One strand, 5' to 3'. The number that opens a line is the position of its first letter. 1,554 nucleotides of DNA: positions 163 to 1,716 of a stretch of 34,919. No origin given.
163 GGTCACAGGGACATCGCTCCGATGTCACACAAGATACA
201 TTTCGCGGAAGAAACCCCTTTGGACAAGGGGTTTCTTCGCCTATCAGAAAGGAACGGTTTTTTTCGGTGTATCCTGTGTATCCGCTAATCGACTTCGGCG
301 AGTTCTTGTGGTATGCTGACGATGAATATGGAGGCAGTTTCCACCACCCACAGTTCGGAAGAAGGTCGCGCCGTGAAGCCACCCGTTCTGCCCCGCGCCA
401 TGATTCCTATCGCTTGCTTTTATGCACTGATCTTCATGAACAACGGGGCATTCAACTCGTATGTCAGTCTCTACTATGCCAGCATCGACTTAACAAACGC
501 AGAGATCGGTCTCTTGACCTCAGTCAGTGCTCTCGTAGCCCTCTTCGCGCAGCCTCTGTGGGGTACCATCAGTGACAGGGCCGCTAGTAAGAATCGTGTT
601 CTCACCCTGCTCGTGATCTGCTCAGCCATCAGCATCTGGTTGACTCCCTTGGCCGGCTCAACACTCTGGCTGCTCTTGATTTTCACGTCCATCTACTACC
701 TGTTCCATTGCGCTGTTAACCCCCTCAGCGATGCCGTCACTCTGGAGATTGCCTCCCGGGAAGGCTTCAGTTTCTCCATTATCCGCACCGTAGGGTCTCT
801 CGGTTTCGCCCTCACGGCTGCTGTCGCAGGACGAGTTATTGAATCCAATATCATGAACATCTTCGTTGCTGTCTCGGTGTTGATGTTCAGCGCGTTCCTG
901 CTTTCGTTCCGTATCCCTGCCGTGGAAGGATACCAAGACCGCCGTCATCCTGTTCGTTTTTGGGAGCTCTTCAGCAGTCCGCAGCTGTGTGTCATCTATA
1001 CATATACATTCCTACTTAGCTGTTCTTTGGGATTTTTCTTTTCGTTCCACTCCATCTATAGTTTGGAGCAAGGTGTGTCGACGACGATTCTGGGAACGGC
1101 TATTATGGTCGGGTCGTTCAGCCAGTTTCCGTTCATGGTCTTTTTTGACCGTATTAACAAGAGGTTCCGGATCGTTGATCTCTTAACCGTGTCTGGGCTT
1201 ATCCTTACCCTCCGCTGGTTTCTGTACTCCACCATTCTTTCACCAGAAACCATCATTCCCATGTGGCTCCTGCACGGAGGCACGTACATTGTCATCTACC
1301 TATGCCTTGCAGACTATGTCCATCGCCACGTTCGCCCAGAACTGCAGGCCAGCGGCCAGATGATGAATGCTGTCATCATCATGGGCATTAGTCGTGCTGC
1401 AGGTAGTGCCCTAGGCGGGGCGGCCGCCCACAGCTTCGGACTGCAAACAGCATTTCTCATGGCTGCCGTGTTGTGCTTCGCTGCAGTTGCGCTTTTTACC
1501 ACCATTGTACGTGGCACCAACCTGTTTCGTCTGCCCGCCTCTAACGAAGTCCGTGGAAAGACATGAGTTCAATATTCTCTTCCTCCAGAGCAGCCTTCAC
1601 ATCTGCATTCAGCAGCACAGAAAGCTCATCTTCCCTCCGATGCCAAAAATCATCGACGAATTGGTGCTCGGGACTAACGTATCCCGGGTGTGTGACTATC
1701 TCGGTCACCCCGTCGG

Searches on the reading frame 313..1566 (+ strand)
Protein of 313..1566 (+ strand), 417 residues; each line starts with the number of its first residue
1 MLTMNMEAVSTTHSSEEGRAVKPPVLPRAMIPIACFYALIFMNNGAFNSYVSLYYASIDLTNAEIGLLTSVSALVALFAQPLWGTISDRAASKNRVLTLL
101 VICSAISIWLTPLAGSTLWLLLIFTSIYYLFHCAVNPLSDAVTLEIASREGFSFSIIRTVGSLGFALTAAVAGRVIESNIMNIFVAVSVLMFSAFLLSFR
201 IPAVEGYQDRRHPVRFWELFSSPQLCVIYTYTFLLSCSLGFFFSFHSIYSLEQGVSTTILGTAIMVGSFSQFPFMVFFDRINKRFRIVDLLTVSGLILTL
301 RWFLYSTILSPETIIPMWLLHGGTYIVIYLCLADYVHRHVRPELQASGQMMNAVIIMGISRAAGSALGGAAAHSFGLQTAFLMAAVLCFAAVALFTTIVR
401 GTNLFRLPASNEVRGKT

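Call 50: find_encoding_contigs(protein=window:313-1566:+, flank=10000, max_places=10)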
Protein window:313-1566:+ (417 aa): 1 contig read that carries it; 1 place shown.
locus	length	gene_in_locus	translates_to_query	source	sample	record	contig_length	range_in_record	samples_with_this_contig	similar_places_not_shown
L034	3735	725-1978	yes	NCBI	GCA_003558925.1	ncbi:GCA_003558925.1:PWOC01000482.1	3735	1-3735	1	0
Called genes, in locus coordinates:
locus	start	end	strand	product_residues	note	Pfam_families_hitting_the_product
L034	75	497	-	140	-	-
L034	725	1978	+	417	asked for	PF01306:LacY_symp, PF03825:Nuc_H_symport, PF07690:MFS_1, PF12832:MFS_1_like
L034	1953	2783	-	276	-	PF04794:YdjC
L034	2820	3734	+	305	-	?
